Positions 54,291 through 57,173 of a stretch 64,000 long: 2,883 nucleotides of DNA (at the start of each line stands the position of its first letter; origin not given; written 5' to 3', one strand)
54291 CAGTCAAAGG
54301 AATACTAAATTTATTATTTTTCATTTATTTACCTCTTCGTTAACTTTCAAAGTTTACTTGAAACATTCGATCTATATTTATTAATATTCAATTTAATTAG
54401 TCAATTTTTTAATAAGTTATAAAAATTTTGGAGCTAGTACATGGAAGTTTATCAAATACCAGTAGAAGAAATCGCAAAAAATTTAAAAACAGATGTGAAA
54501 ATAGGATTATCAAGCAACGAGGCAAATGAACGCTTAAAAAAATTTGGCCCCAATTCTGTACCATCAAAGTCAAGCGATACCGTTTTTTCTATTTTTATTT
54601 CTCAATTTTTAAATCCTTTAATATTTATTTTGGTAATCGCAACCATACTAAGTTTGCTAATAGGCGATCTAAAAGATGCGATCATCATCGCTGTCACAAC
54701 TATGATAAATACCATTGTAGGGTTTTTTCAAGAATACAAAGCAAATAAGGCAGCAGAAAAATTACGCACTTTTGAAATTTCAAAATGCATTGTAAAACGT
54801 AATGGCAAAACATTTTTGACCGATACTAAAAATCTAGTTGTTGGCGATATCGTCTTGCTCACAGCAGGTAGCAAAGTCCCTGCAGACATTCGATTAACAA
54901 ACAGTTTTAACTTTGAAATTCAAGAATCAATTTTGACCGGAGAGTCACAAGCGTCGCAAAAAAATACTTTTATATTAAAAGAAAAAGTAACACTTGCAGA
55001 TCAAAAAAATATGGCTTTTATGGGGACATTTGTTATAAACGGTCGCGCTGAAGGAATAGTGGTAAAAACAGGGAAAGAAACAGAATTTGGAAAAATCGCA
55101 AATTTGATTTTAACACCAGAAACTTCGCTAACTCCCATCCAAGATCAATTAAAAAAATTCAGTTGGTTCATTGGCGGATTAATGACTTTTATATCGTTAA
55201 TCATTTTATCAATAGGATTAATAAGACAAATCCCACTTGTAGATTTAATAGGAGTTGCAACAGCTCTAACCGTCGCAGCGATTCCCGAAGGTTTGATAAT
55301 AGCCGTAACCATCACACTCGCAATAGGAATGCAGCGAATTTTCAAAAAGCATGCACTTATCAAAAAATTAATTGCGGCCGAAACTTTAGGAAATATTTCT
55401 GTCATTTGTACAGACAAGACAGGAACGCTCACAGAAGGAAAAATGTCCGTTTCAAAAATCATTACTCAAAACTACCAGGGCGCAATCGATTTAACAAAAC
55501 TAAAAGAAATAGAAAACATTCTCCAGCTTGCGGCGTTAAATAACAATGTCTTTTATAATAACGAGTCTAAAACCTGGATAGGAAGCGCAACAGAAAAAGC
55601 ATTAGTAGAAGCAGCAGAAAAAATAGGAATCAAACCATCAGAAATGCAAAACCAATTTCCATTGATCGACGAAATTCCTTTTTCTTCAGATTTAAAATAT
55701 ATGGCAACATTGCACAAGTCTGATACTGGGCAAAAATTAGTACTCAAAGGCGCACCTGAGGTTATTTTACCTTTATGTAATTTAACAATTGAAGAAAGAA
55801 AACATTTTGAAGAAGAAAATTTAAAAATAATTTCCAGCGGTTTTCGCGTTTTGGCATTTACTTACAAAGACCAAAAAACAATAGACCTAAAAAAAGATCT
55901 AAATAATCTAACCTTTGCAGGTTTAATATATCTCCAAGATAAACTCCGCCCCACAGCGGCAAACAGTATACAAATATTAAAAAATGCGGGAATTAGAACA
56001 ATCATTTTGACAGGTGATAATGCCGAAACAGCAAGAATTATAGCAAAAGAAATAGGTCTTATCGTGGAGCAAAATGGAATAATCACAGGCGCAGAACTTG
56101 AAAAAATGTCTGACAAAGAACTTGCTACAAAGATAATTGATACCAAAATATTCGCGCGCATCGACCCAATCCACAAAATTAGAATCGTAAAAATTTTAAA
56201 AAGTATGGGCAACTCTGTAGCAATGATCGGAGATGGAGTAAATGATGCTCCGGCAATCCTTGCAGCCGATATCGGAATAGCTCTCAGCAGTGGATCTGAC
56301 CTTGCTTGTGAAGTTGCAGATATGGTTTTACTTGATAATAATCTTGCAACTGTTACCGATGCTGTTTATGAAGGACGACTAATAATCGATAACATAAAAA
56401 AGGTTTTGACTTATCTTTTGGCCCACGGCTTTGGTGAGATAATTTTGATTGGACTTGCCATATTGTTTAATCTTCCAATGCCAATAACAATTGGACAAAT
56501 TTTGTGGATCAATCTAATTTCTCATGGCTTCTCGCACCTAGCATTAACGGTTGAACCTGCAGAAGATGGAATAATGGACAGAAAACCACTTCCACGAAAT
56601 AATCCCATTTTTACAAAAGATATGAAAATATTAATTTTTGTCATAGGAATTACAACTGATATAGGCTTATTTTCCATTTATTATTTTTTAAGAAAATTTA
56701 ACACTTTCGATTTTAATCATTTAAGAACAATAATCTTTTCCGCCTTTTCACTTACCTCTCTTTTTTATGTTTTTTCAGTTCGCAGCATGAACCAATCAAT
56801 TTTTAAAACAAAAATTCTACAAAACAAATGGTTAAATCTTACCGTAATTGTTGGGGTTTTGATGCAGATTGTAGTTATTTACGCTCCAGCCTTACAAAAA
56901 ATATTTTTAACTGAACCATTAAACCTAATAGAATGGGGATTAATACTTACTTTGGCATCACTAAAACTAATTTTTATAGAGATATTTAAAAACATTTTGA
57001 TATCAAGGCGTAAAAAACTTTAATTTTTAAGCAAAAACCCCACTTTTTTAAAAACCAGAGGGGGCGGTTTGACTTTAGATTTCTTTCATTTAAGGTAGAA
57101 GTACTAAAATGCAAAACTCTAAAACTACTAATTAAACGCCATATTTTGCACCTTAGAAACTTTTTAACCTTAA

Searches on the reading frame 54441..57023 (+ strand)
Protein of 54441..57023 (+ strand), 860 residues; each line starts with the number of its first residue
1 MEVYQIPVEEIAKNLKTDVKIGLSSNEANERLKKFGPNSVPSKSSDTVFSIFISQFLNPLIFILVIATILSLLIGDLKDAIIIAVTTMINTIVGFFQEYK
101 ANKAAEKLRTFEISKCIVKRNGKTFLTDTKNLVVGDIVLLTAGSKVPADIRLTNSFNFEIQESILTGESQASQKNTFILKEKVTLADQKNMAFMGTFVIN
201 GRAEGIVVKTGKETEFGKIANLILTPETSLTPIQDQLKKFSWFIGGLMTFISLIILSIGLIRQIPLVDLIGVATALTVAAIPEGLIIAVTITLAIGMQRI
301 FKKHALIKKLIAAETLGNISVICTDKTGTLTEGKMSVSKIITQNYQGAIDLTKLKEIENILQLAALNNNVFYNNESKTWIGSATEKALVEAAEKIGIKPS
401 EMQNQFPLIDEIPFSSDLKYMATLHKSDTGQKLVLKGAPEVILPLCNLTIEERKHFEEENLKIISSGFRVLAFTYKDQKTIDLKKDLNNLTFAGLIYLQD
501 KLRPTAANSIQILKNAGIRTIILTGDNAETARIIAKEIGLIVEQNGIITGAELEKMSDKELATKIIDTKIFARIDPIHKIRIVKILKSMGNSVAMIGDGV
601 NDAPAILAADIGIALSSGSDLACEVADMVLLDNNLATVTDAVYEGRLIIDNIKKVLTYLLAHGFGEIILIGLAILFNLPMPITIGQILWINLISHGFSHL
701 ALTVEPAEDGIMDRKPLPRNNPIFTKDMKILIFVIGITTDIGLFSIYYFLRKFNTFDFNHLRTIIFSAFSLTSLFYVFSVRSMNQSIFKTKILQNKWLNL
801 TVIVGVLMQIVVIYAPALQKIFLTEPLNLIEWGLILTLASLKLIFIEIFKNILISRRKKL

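Call 40: search_protein_families(library=pfam, proteins=[window:54441-57023:+], max_evalue=0.001)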
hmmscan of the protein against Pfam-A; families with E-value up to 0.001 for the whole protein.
window:54441-57023:+ (860 aa): 6 families
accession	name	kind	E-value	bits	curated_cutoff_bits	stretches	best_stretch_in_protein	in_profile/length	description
PF00122.25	E1-E2_ATPase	-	8.2e-44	149.7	28.1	1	115-303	6-181/181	E1-E2 ATPase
PF00689.26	Cation_ATPase_C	-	8.8e-44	149.8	27.3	1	679-851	1-174/175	Cation transporting ATPase, C-terminus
PF00702.32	Hydrolase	-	6.3e-22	79.3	26.4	1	319-610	1-191/191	haloacid dehalogenase-like hydrolase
PF13246.12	Cation_ATPase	-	8.1e-21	74.3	21.7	1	366-447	3-89/91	Cation transport ATPase (P-type)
PF00690.31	Cation_ATPase_N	-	1.7e-19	69.7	20.4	1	4-71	2-69/69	Cation transporter/ATPase, N-terminus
PF08282.18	Hydrolase_3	-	6.3e-05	23.3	20.9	1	583-640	196-253/255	haloacid dehalogenase-like hydrolase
